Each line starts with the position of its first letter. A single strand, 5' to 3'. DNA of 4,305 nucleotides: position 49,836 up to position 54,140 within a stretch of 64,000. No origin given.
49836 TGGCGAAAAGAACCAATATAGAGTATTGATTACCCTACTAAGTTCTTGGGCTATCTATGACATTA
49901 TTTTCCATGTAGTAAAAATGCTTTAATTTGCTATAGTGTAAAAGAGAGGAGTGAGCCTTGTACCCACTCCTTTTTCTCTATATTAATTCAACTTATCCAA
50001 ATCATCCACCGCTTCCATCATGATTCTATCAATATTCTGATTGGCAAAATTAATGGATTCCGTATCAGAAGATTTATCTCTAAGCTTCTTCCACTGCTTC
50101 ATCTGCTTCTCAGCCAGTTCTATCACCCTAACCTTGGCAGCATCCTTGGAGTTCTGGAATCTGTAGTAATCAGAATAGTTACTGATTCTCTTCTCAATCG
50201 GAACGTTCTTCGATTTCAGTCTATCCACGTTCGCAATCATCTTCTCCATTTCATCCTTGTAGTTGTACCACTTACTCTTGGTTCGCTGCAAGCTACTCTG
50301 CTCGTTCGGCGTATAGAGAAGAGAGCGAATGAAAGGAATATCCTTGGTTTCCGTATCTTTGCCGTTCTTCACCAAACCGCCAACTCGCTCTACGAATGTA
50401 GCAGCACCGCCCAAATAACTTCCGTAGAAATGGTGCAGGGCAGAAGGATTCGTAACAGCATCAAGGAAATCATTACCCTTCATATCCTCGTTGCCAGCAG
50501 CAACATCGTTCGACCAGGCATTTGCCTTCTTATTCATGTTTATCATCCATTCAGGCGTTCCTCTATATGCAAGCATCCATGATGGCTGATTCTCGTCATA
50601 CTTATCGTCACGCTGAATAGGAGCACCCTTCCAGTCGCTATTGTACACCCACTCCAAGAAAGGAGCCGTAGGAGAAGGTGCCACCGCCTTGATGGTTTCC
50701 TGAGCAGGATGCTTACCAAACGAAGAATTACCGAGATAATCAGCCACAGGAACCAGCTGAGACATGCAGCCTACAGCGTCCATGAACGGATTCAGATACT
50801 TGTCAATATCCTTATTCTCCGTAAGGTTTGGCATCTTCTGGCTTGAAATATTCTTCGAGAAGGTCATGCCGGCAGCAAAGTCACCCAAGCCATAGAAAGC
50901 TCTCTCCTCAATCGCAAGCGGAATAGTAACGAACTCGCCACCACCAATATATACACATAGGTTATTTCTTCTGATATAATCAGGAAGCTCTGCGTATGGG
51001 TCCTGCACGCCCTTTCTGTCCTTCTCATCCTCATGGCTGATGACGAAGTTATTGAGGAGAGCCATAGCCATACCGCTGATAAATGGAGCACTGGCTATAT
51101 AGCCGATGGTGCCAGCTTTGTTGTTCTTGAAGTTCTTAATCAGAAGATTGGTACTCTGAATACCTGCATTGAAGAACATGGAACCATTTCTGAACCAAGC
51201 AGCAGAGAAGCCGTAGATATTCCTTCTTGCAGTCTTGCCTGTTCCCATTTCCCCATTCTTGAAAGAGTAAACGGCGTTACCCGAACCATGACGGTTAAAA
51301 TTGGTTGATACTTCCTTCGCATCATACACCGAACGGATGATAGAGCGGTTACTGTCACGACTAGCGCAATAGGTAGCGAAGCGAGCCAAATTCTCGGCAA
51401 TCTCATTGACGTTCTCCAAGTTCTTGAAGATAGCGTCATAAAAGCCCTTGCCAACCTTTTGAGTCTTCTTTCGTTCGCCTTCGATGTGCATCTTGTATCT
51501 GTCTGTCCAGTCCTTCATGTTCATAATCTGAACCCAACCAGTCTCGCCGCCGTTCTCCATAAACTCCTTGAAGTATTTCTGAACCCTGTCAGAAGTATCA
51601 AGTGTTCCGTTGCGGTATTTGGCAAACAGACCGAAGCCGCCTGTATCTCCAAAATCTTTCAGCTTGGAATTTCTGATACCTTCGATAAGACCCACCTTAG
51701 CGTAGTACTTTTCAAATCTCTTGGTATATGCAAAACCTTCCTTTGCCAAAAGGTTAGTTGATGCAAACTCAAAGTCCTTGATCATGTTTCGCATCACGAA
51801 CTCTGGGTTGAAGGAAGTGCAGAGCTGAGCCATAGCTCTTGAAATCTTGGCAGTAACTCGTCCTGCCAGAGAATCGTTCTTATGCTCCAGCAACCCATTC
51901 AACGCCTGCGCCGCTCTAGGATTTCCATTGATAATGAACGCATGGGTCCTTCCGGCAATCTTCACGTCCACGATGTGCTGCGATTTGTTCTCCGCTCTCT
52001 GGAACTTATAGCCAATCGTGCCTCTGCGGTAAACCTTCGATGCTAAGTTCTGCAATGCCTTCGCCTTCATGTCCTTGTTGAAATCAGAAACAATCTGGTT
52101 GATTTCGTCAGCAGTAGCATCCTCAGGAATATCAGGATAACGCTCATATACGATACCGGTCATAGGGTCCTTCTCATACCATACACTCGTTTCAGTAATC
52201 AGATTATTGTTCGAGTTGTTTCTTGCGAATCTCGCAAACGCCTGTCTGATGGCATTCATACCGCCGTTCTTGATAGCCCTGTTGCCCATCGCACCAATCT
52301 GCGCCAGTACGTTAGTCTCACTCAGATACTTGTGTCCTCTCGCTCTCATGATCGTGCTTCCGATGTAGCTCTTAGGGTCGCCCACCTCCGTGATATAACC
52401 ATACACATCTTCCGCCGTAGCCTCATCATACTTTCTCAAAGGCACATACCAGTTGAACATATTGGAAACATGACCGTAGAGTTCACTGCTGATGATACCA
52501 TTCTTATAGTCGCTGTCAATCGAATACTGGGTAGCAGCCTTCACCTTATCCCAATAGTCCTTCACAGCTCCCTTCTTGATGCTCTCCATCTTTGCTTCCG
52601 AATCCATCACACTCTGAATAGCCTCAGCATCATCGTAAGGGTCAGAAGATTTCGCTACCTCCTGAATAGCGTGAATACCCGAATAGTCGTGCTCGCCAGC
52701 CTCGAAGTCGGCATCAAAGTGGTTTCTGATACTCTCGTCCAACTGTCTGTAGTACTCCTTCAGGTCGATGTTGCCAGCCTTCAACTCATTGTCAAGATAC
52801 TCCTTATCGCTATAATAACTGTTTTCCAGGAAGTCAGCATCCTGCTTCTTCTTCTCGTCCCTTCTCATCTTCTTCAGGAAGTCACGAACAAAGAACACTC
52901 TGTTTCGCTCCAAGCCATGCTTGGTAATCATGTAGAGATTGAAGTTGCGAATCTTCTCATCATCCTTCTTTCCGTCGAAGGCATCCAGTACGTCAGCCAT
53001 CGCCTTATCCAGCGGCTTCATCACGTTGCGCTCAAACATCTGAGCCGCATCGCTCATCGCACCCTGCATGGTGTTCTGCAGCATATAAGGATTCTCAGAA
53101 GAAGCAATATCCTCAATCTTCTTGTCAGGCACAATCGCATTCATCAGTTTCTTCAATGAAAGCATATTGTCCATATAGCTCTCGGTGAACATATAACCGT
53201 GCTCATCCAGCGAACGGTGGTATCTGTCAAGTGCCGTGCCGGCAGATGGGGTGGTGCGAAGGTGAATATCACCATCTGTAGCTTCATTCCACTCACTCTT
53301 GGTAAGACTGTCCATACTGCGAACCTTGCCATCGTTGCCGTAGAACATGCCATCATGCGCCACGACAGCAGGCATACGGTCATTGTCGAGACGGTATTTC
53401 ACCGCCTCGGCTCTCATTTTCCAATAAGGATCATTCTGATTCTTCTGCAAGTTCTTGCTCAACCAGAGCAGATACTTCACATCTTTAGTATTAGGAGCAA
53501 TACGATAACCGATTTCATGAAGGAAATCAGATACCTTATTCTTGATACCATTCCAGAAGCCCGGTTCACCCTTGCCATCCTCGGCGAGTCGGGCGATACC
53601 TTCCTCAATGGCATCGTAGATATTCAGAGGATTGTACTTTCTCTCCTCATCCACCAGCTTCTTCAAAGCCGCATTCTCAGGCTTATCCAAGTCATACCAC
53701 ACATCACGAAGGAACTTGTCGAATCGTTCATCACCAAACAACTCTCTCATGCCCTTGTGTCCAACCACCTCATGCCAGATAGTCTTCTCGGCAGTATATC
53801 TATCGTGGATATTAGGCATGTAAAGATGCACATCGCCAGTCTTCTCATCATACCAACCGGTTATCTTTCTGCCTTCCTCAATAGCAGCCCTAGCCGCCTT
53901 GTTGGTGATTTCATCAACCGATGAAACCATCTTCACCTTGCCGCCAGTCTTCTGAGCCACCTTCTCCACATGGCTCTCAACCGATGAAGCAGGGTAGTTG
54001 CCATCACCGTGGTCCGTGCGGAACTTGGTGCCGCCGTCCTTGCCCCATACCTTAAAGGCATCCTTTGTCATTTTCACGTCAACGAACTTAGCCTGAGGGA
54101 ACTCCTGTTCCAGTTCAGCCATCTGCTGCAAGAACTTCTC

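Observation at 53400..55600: Two distinct HExxH zincin motifs inside the giant protein, plus a C-terminal P-loop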

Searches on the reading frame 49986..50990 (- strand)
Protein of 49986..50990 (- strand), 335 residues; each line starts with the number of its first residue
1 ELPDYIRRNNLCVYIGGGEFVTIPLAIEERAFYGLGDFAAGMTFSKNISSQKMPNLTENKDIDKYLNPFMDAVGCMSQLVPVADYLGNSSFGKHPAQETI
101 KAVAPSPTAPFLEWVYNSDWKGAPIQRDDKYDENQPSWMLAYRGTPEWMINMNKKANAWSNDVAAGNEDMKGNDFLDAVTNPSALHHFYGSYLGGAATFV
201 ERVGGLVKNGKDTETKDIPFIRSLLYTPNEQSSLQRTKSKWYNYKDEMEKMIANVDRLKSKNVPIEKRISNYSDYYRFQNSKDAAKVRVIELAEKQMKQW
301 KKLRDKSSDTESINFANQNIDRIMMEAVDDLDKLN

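Call 11: search_protein_families(library=pfam, proteins=[window:49986-50990:-], max_evalue=10)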
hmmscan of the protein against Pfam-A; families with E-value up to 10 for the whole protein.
window:49986-50990:- (335 aa): 2 families
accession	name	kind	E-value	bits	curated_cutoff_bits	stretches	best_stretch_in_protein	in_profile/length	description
PF18857.6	LPD38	-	7.9e-22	78.7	27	1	1-221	6-189/189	Large polyvalent protein associated domain 38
PF14661.11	HAUS6_N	-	0.018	15.1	26.4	1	231-305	167-230/233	HAUS augmin-like complex subunit 6 N-terminus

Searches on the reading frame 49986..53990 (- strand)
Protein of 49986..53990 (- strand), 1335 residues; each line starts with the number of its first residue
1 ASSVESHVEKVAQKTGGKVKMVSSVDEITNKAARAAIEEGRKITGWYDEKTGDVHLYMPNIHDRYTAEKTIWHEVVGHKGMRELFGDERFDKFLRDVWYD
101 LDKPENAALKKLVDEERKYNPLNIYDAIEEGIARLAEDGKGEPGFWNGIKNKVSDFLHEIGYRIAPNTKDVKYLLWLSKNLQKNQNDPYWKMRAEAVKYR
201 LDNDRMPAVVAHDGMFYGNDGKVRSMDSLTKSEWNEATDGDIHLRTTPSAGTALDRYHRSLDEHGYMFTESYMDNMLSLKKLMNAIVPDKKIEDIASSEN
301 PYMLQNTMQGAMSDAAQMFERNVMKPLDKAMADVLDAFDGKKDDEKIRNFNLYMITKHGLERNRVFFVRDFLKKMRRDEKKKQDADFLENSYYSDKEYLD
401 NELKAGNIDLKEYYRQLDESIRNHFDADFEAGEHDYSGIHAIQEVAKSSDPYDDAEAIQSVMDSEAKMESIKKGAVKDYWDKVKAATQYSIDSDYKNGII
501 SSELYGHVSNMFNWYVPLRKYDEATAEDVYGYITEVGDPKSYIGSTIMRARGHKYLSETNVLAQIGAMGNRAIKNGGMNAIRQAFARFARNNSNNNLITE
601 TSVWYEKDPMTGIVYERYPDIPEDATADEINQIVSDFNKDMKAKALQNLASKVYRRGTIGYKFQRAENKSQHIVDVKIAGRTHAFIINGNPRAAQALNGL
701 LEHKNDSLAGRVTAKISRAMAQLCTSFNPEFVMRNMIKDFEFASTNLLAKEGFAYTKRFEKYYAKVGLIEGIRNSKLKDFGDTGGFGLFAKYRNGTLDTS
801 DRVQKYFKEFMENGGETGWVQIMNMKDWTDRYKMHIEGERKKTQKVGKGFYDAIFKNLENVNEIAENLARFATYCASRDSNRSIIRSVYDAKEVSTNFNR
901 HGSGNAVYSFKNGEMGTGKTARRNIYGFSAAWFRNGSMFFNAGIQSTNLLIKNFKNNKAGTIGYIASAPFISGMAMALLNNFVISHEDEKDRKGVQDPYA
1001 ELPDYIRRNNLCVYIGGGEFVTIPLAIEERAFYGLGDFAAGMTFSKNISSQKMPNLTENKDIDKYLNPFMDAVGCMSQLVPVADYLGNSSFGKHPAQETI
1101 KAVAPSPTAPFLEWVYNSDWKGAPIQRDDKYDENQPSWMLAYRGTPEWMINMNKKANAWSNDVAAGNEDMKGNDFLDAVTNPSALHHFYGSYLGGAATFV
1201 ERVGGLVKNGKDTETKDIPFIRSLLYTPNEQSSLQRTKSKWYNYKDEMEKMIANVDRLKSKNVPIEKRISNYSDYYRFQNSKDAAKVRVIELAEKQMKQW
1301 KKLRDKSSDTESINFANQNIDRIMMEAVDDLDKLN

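Call 15: find_homologous_proteins(query=window:49986-53990:-, max_evalue=0.00001)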
Query window:49986-53990:- (1335 aa): 73 proteins with E <= 0.00001 among 8000 candidates.
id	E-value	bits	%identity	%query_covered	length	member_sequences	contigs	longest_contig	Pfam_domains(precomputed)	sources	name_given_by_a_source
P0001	0.0e+0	2844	92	100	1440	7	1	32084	PF18857.7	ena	-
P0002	0.0e+0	2831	91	100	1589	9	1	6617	PF18857.7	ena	-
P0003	0.0e+0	2808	90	100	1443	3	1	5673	PF18857.7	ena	-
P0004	0.0e+0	2719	88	100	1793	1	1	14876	PF18857.7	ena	-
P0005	0.0e+0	2478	82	100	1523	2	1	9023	PF18857.7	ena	-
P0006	0.0e+0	2473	81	100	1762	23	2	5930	PF18857.7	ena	-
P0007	0.0e+0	2447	79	100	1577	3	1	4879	PF18857.7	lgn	-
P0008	0.0e+0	2444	80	100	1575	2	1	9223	PF18857.7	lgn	-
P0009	0.0e+0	2430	80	100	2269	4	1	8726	PF18857.7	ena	-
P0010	0.0e+0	2384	79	100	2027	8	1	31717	PF18857.7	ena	-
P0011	0.0e+0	2373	76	100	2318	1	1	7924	PF13871.13,PF18857.7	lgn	-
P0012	0.0e+0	2370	99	79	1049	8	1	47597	PF18857.7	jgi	jgi:hypothetical protein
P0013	0.0e+0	2146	70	100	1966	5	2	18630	PF13871.13,PF18857.7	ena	-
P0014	0.0e+0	2048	78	86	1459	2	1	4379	PF18857.7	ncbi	ncbi:hypothetical protein LEA_02484, partial [human gut metagenome]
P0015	0.0e+0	2046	75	87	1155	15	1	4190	PF18857.7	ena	-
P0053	2.3e-133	465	29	80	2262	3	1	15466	PF13151.13,PF18760.8,PF18857.7,PF18823.7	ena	-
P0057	7.1e-114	400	45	31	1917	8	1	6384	PF18825.7,PF18798.7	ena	-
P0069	7.0e-45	172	54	11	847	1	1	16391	PF18798.7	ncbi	-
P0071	1.7e-32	131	36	13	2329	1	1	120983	PF18762.8,PF18810.7,PF18819.7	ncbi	-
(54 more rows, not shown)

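Call 46: search_protein_families(library=pfam, proteins=[P0057, P0069, P0053, P0071], max_evalue=0.001)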
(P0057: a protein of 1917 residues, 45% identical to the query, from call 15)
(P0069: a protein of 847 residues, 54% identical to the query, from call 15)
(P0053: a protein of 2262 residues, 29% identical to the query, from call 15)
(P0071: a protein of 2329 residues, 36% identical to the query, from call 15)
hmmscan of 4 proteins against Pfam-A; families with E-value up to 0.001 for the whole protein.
P0057 (1917 aa): 2 families
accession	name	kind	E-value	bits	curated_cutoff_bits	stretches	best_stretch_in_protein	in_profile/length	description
PF18825.6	LPD13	-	5.4e-48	162.9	27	1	577-715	6-139/139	Large polyvalent protein-associated domain 13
PF18798.6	LPD3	-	2.6e-13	50.6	27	1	1302-1419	9-108/114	Large polyvalent protein-associated domain 3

P0069 (847 aa): 1 family
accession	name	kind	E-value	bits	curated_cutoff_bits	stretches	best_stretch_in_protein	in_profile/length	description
PF18798.6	LPD3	-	9.9e-09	35.8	27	1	506-618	6-111/114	Large polyvalent protein-associated domain 3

P0053 (2262 aa): 4 families
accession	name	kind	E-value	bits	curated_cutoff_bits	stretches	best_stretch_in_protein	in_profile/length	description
PF18857.6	LPD38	-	4.5e-42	144.7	27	1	1949-2150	2-188/189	Large polyvalent protein associated domain 38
PF18760.7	ART-PolyVal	-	2.5e-28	100.1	31.2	2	110-281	1-140/140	ADP-Ribosyltransferase in polyvalent proteins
PF13151.12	DUF3990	-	6e-10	39.4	32.2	0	599-671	2-69/152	Protein of unknown function (DUF3990)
PF18823.6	InPase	-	1.5e-06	28.5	26.8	1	1-40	95-134/135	Inorganic Pyrophosphatase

P0071 (2329 aa): 3 families
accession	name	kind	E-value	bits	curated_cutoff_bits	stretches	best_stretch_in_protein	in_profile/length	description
PF18762.7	Kinase-PolyVal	-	1.7e-35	122.8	27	1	1052-1217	2-159/160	Serine/Threonine/Tyrosine Kinase found in polyvalent proteins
PF18819.6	MuF_C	-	4.6e-17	62.5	27.6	1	741-834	5-101/103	Phage MuF-C-terminal domain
PF18810.6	PBECR2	-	3.4e-16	60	27.1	1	86-201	12-120/120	phage-Barnase-EndoU-ColicinE5/D-RelE like nuclease2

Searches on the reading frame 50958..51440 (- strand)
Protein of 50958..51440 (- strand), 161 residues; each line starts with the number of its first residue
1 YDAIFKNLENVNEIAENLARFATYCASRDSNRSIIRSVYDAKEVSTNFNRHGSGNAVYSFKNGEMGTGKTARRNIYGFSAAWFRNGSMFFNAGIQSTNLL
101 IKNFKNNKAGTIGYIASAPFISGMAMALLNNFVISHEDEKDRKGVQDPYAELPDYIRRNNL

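Call 11: search_protein_families(library=pfam, proteins=[window:50958-51440:-], max_evalue=10)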
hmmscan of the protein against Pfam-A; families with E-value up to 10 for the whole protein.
window:50958-51440:- (161 aa): 1 family
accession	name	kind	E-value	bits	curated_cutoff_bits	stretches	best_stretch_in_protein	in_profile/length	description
PF07930.17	DAP_B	-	0.019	15.4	25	1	11-71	66-128/182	D-aminopeptidase, domain B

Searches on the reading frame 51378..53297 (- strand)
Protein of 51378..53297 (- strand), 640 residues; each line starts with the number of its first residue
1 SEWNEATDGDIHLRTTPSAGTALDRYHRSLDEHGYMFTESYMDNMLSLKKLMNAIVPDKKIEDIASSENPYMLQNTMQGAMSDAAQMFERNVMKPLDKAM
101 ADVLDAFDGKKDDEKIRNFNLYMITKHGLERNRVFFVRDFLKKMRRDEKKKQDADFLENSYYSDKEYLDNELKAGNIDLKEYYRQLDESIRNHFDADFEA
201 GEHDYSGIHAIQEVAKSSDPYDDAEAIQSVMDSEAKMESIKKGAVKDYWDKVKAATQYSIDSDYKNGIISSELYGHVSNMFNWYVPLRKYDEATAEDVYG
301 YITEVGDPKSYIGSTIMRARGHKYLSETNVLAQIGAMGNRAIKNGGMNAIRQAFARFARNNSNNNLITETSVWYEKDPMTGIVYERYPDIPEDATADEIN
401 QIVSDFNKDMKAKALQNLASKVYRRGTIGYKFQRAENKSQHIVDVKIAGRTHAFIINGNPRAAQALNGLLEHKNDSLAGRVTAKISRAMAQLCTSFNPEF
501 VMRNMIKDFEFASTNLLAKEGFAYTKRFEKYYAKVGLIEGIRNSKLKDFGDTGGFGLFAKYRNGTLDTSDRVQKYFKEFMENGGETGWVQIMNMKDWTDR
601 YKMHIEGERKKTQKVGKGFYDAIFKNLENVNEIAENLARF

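Call 11: search_protein_families(library=pfam, proteins=[window:51378-53297:-], max_evalue=10)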
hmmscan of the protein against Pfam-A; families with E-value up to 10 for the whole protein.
window:51378-53297:- (640 aa): 1 family
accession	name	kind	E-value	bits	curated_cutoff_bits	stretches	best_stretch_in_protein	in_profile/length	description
PF02639.20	DUF188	-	0.053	13.6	24.3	1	19-55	63-99/130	Uncharacterized BCR, YaiI/YqxD family COG1671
